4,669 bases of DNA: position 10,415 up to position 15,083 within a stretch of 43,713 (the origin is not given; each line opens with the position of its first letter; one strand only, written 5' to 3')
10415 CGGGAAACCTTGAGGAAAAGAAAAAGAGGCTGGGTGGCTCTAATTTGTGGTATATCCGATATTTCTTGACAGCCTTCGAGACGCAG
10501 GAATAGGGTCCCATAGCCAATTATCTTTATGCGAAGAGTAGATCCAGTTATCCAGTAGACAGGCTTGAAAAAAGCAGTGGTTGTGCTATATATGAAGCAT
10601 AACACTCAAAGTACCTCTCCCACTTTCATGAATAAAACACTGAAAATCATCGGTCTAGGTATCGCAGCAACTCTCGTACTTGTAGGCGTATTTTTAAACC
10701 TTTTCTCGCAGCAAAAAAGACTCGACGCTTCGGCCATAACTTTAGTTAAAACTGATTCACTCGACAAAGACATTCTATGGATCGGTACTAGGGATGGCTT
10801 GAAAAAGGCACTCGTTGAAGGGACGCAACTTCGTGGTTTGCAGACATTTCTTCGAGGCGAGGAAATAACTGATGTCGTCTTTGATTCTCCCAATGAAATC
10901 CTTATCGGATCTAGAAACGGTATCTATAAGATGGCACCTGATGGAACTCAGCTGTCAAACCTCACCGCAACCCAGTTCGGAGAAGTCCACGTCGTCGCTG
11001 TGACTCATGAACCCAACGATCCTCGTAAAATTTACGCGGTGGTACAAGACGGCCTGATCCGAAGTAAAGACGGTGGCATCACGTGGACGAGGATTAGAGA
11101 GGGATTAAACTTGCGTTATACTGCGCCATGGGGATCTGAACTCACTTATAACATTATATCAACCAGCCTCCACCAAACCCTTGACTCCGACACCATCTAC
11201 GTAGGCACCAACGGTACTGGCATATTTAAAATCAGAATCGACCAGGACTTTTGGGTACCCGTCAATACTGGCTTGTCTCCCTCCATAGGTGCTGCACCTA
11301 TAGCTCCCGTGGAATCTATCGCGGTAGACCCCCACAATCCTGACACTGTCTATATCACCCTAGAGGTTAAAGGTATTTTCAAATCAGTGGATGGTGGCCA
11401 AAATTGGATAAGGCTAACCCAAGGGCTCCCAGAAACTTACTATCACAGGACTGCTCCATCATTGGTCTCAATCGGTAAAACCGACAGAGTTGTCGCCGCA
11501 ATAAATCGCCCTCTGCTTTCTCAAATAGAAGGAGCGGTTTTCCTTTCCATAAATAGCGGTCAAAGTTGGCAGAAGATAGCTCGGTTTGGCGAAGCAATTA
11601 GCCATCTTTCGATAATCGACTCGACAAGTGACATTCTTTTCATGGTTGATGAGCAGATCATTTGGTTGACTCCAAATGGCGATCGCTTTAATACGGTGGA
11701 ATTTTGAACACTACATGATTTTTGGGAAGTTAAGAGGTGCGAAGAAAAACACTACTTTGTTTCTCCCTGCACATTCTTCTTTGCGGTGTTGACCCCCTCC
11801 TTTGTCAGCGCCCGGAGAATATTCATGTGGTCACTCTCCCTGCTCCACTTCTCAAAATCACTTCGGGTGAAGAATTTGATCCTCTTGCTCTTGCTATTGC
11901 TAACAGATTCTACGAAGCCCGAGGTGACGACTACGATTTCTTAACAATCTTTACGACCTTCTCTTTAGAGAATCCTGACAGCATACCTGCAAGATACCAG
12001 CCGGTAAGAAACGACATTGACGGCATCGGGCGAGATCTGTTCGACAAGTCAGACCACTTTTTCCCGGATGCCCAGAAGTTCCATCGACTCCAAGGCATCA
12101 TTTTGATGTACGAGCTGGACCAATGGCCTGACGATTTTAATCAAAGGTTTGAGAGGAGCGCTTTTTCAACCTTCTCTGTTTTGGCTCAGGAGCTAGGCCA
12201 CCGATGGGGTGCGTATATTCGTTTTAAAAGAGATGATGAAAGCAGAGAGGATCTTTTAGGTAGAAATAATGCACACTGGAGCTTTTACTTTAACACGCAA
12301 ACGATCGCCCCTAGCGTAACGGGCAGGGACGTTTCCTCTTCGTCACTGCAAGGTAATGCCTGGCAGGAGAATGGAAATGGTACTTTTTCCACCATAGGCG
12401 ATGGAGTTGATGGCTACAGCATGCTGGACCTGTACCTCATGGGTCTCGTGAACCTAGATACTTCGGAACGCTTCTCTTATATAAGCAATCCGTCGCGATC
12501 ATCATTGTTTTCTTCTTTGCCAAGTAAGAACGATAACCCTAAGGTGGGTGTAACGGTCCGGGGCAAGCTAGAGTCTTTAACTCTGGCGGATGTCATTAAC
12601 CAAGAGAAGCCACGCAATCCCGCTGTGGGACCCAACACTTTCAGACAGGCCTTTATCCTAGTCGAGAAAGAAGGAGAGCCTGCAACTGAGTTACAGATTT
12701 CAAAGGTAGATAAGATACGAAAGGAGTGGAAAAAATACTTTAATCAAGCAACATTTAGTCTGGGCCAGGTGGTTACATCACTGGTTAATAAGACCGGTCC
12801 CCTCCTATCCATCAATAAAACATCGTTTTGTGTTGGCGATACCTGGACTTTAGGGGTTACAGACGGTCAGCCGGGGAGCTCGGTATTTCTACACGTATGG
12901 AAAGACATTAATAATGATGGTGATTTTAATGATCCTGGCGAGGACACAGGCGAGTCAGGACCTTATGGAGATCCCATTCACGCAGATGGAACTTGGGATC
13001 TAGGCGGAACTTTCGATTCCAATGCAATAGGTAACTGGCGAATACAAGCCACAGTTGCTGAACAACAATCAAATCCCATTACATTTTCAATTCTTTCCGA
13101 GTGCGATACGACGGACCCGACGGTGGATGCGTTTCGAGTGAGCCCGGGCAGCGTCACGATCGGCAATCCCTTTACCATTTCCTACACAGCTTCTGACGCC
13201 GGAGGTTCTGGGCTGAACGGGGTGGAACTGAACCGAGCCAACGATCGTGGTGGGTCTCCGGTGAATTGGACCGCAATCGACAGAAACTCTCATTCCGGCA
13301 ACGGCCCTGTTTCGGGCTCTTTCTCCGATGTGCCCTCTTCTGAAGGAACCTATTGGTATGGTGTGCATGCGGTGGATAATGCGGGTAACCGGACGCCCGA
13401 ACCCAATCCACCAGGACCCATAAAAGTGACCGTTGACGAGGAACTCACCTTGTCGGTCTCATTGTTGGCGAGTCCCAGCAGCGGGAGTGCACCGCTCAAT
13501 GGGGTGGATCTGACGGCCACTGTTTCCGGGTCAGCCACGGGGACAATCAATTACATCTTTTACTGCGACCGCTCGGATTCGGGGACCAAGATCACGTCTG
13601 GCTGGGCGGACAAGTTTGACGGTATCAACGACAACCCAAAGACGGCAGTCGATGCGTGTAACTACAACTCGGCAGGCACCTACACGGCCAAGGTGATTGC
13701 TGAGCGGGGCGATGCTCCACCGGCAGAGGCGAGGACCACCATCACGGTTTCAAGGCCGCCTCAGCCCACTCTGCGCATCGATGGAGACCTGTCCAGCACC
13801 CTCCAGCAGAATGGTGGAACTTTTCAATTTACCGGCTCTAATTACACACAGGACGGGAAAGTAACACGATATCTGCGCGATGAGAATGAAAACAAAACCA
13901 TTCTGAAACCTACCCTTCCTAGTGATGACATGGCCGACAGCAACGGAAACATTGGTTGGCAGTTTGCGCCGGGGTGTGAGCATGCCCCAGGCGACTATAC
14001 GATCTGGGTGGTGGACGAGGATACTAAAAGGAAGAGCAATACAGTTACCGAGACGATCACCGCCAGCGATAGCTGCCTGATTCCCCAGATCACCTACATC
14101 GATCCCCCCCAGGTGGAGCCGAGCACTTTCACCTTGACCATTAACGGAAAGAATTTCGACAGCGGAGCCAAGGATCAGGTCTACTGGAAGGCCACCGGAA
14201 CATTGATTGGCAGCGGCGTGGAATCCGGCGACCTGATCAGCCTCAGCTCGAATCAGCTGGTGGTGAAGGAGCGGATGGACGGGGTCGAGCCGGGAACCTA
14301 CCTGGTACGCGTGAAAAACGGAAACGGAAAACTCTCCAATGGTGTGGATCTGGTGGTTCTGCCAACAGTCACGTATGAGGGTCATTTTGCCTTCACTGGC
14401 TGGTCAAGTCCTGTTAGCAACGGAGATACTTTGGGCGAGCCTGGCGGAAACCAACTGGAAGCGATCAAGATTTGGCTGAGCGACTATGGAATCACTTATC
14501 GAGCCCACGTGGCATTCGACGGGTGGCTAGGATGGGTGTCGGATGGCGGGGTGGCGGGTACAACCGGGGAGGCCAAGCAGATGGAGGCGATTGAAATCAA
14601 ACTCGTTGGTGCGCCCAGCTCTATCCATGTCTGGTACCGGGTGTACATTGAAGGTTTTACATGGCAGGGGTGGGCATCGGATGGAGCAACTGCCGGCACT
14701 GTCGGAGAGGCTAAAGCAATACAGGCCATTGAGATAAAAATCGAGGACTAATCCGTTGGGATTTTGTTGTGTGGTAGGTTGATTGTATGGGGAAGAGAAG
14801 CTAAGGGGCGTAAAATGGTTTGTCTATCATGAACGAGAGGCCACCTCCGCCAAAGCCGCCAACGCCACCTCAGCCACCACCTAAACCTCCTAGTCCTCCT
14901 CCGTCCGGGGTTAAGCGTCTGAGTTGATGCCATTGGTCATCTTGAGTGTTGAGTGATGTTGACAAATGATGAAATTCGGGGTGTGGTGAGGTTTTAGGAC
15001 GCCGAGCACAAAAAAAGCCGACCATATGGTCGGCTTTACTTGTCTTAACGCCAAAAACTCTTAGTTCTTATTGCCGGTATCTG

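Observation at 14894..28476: Ghost copies of a mobile-element terminus (with excisionase 3' remnants) bracket the tubulin-like operon, suggesting tandem accretion or cargo swapping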

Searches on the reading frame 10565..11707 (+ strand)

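Call 9: search_protein_families(library=pfam, proteins=[window:10565-11707:+], max_evalue=0.01)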
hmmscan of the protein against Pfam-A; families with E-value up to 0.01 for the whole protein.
window:10565-11707:+ (380 aa): 2 families
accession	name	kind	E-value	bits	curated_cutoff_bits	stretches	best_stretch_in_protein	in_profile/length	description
PF15902.12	Sortilin-Vps10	-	2.5e-06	27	33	1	250-347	26-121/446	Sortilin, neurotensin receptor 3,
PF02012.26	BNR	-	5.9e-05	22.9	27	0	166-175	2-11/12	BNR/Asp-box repeat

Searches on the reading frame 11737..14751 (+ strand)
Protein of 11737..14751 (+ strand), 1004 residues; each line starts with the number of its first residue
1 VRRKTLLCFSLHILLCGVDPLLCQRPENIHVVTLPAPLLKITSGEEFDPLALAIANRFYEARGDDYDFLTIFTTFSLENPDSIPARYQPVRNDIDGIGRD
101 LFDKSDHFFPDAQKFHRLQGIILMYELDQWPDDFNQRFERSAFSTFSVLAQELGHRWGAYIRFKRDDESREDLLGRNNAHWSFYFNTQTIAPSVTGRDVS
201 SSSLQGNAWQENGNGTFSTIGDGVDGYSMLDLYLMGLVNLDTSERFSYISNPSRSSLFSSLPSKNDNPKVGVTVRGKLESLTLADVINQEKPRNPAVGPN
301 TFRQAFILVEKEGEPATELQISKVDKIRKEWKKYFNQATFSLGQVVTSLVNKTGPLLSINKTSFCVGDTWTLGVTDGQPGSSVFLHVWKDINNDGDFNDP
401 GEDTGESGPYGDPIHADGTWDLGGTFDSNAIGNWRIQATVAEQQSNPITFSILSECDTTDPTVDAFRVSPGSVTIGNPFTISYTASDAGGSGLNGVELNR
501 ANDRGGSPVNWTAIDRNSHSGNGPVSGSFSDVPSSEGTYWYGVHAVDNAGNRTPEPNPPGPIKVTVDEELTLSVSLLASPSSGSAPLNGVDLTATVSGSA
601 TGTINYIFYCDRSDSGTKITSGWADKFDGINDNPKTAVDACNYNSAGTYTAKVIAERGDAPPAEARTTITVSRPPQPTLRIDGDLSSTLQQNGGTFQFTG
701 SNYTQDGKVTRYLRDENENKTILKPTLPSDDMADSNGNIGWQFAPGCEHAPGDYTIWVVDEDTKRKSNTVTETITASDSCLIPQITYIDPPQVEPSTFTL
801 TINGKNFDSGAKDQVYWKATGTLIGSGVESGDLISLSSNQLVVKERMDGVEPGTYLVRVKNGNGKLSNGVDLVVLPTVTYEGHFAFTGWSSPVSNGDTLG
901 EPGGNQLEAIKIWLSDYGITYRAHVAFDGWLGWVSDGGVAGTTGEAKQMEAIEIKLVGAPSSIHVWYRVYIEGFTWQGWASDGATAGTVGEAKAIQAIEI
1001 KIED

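Call 9: search_protein_families(library=pfam, proteins=[window:11737-14751:+], max_evalue=0.01)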
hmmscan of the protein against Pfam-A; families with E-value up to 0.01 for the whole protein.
window:11737-14751:+ (1004 aa): 2 families
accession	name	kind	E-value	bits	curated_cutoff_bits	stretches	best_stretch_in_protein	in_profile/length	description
PF07538.16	ChW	-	6.7e-32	109.4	22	3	924-958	1-35/35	Clostridial hydrophobic W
PF01833.30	TIG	-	0.0036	17.7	20.9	1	783-870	1-80/84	IPT/TIG domain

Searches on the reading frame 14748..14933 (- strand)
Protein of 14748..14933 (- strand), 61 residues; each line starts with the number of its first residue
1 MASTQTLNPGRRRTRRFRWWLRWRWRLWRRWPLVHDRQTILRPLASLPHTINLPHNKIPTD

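Call 97: search_protein_families(library=pfam, proteins=[window:14748-14933:-], max_evalue=0.01)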
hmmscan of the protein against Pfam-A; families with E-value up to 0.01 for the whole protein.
window:14748-14933:- (61 aa): 0 families
